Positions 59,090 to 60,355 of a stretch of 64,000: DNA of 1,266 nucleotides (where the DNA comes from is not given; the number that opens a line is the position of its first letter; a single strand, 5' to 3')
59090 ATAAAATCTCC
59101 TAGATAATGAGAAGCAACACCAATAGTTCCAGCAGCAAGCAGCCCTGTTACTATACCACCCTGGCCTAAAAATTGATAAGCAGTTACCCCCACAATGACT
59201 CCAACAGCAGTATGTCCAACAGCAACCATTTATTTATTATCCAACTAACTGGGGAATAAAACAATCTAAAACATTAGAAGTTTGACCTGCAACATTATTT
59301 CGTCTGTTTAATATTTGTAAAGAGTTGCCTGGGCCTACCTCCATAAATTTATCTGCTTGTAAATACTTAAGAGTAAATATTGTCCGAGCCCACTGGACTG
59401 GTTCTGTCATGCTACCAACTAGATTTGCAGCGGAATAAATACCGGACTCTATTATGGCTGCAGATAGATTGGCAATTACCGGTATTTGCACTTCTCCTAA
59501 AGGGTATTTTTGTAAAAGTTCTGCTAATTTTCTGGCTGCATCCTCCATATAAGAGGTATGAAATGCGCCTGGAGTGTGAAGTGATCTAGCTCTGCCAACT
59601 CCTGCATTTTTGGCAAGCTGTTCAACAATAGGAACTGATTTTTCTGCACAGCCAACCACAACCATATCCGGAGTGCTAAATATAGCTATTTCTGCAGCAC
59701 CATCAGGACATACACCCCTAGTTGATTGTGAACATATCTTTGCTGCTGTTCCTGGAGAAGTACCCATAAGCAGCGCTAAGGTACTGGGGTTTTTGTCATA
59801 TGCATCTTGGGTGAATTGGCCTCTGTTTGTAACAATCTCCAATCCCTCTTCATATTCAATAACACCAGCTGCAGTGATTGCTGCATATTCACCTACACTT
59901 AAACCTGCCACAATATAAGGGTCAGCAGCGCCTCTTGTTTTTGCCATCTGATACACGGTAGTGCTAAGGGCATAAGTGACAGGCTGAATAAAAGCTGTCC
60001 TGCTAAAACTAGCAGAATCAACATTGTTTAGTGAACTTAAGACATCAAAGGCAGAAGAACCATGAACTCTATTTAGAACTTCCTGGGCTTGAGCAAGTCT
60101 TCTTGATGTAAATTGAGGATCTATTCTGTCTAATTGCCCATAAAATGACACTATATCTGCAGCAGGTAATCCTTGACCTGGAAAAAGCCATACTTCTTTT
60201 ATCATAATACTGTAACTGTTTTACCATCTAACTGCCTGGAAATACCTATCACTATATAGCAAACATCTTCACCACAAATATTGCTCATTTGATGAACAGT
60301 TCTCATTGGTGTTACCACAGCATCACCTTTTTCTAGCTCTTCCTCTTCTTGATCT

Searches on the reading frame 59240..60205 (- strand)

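Call 71: search_protein_families(library=pfam, proteins=[window:59240-60205:-], max_evalue=0.001)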
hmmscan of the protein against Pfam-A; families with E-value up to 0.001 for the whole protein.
window:59240-60205:- (322 aa): 1 family
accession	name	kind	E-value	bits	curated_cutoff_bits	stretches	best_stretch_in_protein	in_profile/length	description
PF00698.26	Acyl_transf_1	-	6.6e-18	65.7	32.7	1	28-292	21-267/319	Acyl transferase domain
